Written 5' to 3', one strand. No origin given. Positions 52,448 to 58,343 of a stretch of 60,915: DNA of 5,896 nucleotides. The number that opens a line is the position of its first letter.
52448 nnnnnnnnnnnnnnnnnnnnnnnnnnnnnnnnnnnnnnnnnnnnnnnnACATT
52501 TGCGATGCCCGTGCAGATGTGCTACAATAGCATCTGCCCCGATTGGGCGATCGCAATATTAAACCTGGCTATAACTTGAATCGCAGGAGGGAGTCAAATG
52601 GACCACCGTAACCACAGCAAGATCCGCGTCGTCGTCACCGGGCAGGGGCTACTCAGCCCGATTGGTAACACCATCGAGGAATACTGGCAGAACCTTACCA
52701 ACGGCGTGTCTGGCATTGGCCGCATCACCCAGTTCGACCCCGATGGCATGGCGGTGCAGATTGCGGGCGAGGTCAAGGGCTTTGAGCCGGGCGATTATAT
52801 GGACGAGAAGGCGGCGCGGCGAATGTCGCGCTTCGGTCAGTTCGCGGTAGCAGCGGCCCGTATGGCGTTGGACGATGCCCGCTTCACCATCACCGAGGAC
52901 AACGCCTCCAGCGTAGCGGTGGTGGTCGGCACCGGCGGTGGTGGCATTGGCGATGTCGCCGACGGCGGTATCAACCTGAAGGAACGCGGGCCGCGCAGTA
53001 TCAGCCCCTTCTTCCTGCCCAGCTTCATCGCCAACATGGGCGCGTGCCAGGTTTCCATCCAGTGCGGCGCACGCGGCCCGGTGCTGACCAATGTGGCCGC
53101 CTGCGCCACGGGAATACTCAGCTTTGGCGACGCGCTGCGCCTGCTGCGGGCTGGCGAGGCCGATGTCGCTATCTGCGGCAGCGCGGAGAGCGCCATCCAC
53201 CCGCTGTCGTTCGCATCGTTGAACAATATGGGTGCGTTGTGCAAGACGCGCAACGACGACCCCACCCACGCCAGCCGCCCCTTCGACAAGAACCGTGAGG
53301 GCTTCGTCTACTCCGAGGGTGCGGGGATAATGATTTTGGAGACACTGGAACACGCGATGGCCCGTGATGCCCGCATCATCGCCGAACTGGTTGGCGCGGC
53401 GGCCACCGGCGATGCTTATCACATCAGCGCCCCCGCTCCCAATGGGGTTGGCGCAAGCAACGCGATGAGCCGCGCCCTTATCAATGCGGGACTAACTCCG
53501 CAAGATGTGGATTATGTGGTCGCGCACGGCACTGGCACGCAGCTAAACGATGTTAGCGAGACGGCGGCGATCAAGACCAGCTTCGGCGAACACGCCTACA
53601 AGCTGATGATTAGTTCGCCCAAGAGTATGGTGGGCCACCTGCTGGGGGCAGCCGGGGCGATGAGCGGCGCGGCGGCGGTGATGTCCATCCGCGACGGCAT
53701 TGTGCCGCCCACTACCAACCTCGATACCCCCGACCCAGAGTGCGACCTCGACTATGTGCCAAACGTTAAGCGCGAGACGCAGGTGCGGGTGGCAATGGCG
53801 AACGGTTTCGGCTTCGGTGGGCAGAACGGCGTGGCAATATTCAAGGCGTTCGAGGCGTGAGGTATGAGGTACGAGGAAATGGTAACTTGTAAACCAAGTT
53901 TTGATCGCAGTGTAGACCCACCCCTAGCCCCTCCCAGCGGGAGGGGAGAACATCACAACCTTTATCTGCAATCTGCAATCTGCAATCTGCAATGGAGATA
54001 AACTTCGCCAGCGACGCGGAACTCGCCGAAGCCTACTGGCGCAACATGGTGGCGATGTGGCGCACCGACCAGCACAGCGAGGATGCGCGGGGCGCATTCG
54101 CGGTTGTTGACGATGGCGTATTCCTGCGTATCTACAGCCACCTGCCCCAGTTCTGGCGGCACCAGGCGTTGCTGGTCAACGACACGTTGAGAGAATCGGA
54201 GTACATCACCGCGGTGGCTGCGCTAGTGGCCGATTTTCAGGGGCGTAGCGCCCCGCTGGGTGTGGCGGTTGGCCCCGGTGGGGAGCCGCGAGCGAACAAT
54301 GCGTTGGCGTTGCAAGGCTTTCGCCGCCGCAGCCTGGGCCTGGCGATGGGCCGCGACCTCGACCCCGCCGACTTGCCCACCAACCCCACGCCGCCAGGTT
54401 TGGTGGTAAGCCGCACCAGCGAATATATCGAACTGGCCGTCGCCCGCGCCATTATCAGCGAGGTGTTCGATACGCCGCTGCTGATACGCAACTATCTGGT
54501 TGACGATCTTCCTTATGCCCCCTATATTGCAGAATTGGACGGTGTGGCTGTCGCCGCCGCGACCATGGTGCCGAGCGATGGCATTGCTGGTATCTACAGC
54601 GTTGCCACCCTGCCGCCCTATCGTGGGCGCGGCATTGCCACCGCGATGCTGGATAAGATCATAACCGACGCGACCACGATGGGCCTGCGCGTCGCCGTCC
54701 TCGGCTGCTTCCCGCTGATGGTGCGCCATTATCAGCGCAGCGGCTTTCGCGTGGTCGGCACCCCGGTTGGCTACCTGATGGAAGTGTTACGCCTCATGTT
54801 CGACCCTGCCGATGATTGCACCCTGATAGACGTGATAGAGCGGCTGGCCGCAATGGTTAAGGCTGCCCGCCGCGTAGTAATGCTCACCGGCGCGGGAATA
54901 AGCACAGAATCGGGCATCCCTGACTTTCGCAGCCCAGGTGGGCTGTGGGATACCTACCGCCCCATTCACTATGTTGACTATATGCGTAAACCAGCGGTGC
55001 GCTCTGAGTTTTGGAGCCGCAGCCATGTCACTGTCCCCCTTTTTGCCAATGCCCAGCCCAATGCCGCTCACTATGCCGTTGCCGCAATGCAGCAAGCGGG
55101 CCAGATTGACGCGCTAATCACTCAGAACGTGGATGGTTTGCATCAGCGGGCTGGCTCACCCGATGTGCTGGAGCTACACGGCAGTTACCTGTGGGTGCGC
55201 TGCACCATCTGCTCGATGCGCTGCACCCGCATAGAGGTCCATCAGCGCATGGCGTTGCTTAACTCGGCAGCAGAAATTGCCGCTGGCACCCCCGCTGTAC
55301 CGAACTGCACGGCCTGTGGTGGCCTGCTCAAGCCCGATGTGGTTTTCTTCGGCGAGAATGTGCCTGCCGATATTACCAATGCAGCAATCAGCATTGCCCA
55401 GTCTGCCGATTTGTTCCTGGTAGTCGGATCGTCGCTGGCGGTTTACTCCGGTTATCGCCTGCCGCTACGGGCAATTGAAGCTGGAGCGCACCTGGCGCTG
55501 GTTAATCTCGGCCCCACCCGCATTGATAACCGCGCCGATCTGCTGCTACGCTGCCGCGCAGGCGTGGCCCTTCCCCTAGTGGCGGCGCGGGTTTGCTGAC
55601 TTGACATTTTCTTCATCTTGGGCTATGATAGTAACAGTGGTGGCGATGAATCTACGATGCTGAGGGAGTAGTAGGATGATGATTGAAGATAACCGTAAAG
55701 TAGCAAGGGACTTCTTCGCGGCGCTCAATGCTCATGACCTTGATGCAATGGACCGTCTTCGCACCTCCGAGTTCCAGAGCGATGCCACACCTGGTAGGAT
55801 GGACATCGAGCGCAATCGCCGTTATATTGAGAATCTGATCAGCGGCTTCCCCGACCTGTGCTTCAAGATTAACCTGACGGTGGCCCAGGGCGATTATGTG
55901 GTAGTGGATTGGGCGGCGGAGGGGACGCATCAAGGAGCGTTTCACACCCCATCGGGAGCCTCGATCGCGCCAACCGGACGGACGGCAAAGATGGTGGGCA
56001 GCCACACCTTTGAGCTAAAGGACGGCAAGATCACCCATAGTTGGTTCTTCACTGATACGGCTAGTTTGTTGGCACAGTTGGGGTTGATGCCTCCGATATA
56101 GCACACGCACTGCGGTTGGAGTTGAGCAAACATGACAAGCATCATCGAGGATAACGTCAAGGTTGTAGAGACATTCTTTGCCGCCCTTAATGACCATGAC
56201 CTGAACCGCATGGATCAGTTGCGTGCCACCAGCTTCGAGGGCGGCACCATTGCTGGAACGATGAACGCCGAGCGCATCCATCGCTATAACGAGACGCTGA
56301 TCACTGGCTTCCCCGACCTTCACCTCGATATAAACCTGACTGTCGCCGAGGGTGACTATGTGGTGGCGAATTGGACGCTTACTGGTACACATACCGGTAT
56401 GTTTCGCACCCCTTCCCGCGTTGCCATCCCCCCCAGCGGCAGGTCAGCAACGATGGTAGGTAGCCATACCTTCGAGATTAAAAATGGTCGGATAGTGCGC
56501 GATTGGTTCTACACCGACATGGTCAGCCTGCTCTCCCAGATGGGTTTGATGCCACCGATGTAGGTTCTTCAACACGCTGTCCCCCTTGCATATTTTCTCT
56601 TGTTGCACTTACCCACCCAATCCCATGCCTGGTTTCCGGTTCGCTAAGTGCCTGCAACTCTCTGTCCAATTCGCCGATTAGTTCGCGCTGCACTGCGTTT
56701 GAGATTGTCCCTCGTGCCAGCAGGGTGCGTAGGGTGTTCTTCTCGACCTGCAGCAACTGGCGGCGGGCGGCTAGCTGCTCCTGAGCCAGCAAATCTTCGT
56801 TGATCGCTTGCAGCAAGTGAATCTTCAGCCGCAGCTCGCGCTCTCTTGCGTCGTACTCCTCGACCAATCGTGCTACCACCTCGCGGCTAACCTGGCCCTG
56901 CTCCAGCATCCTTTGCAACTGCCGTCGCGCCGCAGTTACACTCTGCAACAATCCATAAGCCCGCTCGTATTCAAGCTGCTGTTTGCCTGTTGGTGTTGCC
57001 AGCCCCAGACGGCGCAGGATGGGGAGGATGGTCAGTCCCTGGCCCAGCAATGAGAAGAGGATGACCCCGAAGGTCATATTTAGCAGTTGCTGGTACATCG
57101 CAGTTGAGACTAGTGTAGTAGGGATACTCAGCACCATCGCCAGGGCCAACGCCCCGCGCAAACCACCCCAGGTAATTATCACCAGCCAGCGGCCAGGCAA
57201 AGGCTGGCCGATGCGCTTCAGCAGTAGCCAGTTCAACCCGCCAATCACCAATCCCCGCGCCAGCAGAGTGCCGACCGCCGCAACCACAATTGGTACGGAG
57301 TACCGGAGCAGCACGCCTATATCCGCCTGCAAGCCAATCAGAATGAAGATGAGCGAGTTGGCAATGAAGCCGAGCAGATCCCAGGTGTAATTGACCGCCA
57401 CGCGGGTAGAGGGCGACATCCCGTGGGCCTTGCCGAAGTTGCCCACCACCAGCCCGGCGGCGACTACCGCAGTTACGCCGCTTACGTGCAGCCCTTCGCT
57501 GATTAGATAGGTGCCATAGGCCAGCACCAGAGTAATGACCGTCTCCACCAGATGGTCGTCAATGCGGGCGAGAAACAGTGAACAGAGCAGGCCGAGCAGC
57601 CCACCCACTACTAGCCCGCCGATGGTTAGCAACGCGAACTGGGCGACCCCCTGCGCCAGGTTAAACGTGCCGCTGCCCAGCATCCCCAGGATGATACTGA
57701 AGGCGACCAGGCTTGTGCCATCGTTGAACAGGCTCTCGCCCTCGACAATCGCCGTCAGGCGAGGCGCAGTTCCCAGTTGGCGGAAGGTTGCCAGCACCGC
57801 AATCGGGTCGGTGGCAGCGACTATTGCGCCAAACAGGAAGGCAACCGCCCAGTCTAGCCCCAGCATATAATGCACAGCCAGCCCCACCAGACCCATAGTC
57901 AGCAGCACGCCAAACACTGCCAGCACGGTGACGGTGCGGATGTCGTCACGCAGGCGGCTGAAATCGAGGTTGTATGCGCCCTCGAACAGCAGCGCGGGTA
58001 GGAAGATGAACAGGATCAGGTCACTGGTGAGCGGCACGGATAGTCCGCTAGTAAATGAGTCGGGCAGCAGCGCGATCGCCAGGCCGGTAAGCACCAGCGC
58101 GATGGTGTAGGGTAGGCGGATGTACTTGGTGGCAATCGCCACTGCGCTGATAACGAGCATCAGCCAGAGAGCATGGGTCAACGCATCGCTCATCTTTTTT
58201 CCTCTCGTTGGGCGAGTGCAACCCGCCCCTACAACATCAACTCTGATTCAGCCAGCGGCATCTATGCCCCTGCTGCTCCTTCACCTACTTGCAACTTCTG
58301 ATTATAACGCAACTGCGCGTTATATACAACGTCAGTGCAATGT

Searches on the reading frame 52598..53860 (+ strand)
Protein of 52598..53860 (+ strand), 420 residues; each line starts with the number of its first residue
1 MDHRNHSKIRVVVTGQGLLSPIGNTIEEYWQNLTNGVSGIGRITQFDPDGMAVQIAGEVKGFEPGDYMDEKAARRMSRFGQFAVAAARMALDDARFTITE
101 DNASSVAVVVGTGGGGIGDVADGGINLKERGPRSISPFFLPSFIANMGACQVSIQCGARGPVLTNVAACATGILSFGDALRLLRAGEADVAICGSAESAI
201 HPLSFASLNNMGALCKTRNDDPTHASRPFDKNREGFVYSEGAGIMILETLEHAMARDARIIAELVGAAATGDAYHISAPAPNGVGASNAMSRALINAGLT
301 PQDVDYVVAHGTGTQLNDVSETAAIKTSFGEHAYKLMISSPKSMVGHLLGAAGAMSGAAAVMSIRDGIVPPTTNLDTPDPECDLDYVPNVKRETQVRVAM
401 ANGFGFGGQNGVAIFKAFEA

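Call 59: search_protein_families(library=pfam, proteins=[window:52598-53860:+], max_evalue=0.00001)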
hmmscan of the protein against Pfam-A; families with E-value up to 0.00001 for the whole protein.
window:52598-53860:+ (420 aa): 2 families
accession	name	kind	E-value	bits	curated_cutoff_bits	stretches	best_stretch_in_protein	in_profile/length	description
PF00109.32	ketoacyl-synt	-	4e-52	177.7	20.8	1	10-253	3-252/252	Beta-ketoacyl synthase, N-terminal domain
PF02801.28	Ketoacyl-synt_C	-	9.3e-38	129.3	20.8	1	262-375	2-118/119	Beta-ketoacyl synthase, C-terminal domain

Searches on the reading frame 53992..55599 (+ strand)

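Call 59: search_protein_families(library=pfam, proteins=[window:53992-55599:+], max_evalue=0.00001)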
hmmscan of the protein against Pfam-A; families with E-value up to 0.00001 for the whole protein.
window:53992-55599:+ (535 aa): 4 families
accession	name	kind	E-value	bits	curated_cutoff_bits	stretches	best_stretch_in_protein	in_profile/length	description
PF02146.23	SIR2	-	1.2e-47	162.7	24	1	300-486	1-180/180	Sir2 family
PF00583.31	Acetyltransf_1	-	2.7e-10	41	20.7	1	172-252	30-116/116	Acetyltransferase (GNAT) family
PF13527.13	Acetyltransf_9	-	1.4e-07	32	25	1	199-254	73-126/127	Acetyltransferase (GNAT) domain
PF13508.13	Acetyltransf_7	-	3.4e-07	31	27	1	178-253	6-83/84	Acetyltransferase (GNAT) domain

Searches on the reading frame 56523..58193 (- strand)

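Call 59: search_protein_families(library=pfam, proteins=[window:56523-58193:-], max_evalue=0.00001)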
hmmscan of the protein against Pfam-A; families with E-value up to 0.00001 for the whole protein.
window:56523-58193:- (556 aa): 1 family
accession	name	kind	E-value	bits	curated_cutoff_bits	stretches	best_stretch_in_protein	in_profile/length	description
PF00999.27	Na_H_Exchanger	-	1.9e-69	234.8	26.2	1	16-394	4-374/375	Sodium/hydrogen exchanger, transmembrane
